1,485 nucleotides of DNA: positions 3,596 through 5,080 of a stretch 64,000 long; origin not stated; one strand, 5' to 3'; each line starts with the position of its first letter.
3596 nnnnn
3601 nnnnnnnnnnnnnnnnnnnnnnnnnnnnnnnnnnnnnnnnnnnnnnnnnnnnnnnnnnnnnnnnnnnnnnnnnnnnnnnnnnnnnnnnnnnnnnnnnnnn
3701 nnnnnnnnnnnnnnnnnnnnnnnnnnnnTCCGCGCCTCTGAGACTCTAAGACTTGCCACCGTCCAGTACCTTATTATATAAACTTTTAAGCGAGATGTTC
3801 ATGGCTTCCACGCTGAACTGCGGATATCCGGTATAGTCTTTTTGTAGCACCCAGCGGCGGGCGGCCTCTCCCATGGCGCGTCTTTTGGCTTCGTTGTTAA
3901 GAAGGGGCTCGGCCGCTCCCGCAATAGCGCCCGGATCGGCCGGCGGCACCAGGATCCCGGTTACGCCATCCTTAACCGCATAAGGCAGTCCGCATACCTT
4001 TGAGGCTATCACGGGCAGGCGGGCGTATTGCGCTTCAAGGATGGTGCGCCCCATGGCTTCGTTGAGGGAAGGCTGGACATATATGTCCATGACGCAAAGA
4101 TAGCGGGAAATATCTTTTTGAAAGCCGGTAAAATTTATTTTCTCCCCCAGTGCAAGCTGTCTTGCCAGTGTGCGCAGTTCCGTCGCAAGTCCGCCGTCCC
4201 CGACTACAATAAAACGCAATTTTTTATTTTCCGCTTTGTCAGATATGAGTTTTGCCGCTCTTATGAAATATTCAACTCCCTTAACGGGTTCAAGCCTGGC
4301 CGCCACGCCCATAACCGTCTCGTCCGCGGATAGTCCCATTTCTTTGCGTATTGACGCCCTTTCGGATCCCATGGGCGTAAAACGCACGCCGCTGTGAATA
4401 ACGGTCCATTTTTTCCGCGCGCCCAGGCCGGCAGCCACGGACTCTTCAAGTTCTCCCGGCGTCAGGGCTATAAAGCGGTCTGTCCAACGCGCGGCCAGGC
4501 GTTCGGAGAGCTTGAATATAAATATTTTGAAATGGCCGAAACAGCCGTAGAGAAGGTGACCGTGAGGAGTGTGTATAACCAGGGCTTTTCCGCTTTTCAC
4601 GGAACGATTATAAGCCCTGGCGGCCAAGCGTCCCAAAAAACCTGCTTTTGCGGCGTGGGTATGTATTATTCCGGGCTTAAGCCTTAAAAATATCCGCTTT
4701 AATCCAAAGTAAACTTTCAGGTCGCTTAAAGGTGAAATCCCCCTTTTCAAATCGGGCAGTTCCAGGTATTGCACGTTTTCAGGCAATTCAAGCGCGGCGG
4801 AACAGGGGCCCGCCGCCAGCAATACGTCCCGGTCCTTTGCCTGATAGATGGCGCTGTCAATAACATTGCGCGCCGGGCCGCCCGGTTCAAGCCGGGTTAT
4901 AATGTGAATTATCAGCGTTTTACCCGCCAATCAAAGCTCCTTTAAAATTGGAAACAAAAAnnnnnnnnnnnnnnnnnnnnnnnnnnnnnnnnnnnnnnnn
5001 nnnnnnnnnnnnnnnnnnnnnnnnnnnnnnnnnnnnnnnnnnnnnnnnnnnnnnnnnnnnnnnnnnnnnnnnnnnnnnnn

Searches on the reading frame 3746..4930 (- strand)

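Call 12: search_protein_families(library=pfam, proteins=[window:3746-4930:-])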
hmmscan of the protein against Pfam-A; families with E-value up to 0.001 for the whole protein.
window:3746-4930:- (394 aa): 6 families
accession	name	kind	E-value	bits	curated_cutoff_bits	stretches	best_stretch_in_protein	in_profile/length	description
PF00534.26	Glycos_transf_1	-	5.4e-40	137.2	26.4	1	192-360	3-172/172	Glycosyl transferases group 1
PF13692.12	Glyco_trans_1_4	-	2.4e-34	119.1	27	1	206-346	3-142/142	Glycosyl transferases group 1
PF13579.12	Glyco_trans_4_4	-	1e-14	55.6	29.7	1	53-180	42-157/158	Glycosyl transferase 4-like domain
PF13439.12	Glyco_transf_4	-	5.3e-13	49.8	28.5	1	38-182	24-166/170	Glycosyltransferase Family 4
PF20706.3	GT4-conflict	-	6.5e-07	29.1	26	1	209-321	202-322/385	Family 4 Glycosyltransferase in conflict systems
PF13477.12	Glyco_trans_4_2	-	3.5e-05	24.4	23.4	1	62-108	53-98/139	Glycosyl transferase 4-like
